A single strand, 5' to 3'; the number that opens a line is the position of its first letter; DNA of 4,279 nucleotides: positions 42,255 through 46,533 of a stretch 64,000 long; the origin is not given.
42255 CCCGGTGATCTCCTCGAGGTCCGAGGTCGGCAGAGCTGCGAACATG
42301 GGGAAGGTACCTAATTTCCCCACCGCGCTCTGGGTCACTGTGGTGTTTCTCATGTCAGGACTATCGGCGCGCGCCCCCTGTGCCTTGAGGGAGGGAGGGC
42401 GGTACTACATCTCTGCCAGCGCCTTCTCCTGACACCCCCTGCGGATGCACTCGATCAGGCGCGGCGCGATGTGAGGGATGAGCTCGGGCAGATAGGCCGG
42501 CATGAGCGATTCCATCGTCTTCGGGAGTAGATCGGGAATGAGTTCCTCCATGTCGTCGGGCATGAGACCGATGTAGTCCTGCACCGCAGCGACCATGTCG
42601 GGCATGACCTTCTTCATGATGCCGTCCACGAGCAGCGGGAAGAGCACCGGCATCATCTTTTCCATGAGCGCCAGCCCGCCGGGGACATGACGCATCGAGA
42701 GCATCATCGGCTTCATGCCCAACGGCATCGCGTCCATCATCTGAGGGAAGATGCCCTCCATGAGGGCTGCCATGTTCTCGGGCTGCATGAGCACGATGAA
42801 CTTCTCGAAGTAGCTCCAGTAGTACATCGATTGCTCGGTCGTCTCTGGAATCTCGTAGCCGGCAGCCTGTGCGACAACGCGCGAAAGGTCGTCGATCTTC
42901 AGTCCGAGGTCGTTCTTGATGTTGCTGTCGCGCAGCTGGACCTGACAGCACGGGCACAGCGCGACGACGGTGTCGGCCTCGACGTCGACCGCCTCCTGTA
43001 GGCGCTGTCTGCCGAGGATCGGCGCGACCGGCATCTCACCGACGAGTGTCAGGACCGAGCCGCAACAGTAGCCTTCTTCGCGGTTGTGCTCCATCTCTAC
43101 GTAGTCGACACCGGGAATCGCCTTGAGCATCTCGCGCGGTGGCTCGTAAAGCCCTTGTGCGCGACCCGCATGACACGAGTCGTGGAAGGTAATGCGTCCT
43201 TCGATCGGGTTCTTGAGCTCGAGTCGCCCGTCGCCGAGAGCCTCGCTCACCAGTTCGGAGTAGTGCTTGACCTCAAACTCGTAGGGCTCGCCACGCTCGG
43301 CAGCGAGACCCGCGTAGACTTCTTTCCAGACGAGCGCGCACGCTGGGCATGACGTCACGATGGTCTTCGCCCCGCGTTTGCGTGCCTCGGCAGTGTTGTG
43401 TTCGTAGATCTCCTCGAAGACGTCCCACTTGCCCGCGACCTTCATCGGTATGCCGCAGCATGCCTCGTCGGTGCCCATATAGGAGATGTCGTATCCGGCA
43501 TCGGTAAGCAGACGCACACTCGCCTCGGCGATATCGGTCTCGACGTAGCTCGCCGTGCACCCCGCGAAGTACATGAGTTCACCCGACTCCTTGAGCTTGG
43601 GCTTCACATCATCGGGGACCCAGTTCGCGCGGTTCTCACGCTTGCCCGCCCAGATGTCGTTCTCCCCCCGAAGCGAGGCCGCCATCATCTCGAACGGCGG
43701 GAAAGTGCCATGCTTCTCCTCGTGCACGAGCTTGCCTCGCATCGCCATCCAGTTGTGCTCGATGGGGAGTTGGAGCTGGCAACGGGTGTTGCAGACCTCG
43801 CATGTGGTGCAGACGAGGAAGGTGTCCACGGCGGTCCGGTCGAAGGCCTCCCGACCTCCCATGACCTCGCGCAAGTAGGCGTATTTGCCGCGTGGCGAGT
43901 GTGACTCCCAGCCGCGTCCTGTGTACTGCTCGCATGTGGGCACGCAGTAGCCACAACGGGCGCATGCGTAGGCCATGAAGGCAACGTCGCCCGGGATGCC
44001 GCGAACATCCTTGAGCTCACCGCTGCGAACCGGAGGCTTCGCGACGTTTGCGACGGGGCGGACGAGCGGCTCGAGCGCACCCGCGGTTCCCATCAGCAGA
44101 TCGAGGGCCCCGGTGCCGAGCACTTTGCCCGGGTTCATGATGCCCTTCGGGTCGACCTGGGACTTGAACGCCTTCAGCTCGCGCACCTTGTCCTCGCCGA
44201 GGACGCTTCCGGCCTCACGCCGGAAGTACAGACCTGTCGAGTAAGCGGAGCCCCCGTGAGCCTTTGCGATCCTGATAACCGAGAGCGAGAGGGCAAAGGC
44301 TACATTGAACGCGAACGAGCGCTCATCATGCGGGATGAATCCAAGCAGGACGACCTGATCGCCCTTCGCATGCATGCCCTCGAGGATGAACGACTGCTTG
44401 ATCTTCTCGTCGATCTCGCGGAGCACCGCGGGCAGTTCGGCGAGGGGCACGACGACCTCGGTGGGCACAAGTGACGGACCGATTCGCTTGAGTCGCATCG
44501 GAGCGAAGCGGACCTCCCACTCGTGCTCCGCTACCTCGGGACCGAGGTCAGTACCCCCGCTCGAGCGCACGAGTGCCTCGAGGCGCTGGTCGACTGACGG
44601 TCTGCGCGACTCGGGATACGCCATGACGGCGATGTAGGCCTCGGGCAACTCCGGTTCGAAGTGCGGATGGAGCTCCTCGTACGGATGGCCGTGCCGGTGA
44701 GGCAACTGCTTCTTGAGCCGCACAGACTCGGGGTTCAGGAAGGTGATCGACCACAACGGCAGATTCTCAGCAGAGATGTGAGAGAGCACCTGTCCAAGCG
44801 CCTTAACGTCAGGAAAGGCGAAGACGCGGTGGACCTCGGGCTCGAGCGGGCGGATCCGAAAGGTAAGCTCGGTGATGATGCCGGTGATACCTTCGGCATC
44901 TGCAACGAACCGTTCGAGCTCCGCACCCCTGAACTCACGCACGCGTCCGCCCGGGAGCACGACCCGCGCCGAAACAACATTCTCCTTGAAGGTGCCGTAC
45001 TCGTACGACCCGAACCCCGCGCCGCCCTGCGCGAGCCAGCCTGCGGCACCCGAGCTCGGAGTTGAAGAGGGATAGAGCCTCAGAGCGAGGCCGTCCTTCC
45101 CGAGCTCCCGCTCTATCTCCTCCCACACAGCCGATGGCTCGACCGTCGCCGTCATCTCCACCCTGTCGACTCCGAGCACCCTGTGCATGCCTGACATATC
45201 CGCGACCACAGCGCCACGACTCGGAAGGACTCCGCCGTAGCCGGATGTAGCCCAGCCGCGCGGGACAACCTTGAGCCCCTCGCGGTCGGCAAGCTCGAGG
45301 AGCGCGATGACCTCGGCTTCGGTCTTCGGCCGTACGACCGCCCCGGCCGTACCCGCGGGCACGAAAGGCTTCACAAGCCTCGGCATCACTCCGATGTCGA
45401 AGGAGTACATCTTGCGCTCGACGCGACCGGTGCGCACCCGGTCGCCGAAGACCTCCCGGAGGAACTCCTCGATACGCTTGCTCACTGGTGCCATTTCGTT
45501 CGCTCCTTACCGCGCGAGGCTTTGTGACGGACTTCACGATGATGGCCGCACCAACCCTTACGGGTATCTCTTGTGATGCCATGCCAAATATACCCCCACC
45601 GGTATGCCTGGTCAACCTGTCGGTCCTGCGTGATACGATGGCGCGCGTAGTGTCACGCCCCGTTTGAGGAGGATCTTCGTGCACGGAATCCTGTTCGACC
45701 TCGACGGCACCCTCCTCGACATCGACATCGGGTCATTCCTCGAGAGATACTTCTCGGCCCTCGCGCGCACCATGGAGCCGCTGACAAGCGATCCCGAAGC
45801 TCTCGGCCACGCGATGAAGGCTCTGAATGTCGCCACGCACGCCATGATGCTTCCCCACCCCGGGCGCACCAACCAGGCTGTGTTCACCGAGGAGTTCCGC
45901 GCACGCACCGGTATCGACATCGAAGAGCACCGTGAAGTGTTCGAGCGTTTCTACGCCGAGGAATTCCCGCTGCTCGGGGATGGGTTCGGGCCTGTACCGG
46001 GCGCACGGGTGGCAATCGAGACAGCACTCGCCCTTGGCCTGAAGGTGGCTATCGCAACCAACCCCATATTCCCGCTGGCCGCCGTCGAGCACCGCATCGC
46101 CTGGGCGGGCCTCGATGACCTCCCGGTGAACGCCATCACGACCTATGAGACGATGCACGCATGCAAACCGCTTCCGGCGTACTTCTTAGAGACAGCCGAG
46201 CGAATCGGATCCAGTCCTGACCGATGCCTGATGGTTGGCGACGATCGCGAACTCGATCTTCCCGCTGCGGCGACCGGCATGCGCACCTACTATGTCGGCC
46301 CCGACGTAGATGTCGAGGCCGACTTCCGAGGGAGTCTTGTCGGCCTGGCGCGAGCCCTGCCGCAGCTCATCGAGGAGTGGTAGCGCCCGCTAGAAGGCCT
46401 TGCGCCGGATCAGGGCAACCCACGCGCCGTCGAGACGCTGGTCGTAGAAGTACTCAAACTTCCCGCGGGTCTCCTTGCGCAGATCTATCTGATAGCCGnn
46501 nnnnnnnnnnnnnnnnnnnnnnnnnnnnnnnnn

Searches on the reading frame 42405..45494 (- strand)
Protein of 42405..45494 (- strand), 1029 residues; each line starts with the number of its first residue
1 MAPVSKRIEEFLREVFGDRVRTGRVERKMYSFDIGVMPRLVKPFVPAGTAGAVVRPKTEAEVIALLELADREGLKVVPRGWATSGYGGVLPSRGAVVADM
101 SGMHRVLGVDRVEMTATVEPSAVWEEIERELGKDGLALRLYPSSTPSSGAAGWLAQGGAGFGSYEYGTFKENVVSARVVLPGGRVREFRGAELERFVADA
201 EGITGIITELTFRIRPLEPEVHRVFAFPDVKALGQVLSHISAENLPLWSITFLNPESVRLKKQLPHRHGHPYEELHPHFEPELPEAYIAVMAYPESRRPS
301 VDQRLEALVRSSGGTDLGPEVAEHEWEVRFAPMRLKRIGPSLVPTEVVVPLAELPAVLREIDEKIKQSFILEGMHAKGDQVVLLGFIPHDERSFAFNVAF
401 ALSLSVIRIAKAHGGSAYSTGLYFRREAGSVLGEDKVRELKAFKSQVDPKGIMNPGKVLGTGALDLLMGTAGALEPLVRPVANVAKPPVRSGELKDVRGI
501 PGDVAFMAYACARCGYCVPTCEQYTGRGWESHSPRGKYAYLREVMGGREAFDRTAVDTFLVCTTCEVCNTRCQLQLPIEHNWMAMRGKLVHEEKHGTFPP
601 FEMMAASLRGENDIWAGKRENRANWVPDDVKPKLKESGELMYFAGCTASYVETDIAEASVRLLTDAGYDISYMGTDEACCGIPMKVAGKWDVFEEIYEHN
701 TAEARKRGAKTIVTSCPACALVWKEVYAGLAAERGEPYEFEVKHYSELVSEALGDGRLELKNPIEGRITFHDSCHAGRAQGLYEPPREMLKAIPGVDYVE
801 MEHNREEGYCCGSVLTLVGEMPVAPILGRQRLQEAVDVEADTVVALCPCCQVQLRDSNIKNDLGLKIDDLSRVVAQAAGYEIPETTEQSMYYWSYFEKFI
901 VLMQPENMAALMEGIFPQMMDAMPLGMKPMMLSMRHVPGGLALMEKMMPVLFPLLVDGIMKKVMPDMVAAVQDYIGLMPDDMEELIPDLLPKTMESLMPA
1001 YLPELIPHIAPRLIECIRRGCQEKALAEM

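Call 40: search_protein_families(library=pfam, proteins=[window:42405-45494:-], max_evalue=0.00001)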
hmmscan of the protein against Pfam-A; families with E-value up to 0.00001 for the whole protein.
window:42405-45494:- (1029 aa): 4 families
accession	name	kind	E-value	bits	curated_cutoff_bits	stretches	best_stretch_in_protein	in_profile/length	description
PF02754.22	CCG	-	1.4e-32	112.1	20.6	2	768-855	1-85/85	Cysteine-rich domain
PF01565.28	FAD_binding_4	-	5e-32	110.9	26.4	1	52-188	3-138/139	FAD binding domain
PF02913.24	FAD-oxidase_C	-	7.5e-15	55.7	21.2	1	224-458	9-248/248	FAD linked oxidases, C-terminal domain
PF13534.11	Fer4_17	-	1.9e-07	32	22.2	1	510-576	1-60/61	4Fe-4S dicluster domain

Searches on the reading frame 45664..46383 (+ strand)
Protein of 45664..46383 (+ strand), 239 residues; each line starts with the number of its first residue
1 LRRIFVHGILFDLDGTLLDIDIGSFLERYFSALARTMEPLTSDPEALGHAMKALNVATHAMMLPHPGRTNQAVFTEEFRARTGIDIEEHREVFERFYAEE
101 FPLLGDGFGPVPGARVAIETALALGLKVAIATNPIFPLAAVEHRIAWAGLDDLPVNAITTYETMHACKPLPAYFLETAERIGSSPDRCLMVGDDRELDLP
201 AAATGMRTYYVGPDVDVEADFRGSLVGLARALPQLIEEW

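Call 8: search_protein_families(library=pfam, proteins=[window:45664-46383:+])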
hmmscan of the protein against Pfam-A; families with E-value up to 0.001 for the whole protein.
window:45664-46383:+ (239 aa): 4 families
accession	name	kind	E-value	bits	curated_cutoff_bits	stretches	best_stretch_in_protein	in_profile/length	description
PF00702.32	Hydrolase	-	1.6e-20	74.8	26.4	1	8-203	3-188/191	haloacid dehalogenase-like hydrolase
PF13419.12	HAD_2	-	2.9e-11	44.2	23.8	1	9-207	1-174/178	Haloacid dehalogenase-like hydrolase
PF12710.13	HAD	-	8.7e-06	26.7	27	1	9-139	1-115/189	haloacid dehalogenase-like hydrolase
PF13242.12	Hydrolase_like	-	9e-06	26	22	1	168-214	4-51/75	HAD-hyrolase-like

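Call 9: search_protein_families(library=ncbifam, proteins=[window:45664-46383:+])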
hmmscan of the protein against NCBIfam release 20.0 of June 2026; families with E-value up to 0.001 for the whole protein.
window:45664-46383:+ (239 aa): 25 families
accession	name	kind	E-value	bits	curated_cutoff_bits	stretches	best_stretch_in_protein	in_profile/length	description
TIGR01449.2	PGP_bact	equivalog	6.1e-12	45.5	180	1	9-209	1-182/213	phosphoglycolate phosphatase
NF008610.0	PRK11587.1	equivalog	1.8e-11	43.8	282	1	7-194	4-164/219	sugar phosphatase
TIGR02253.1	CTE7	subfamily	4.3e-10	39.7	169.75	1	6-208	2-191/221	TIGR02253 family HAD-type hydrolase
TIGR01662.1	HAD-SF-IIIA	subfamily_domain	8.9e-10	38.8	44.6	1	111-208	27-135/141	HAD-IIIA family hydrolase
NF009695.0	PRK13222.1-2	equivalog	2.4e-08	33.7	225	1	85-206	73-188/226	phosphoglycolate phosphatase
TIGR02009.1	PGMB-YQAB-SF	subfamily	3.3e-08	33.9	153.35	1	110-207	90-182/186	beta-phosphoglucomutase family hydrolase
TIGR02254.1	YjjG_YfnB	equivalog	4.6e-08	32.8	159.9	1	8-220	3-205/223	YjjG family noncanonical pyrimidine nucleotidase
NF008087.0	PRK10826.1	equivalog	4.9e-08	32.8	191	1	89-221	72-200/222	hexitol phosphatase HxpB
TIGR01549.1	HAD-SF-IA-v1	subfamily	3.3e-07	30.8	23.3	0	159-203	105-146/149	HAD-IA family hydrolase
NF009804.0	PRK13288.1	equivalog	7.3e-07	28.9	218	0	118-196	91-166/215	pyrophosphatase PpaX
NF009700.0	PRK13226.1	equivalog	7.6e-07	29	342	0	162-207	145-190/229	phosphoglycolate phosphatase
TIGR01509.1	HAD-SF-IA-v3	subfamily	1.6e-06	28.4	29.4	0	161-209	105-152/154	HAD-IA family hydrolase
NF009697.0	PRK13222.1-4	equivalog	9.4e-06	25.1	327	1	6-206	7-188/232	phosphoglycolate phosphatase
NF008000.0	PRK10725.1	equivalog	1e-05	25.7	215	0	155-203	129-176/188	fructose-1-phosphate/6-phosphogluconate phosphatase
TIGR02252.1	DREG-2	subfamily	4e-05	23.5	155.2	1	149-209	142-202/203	HAD hydrolase, REG-2-like, family IA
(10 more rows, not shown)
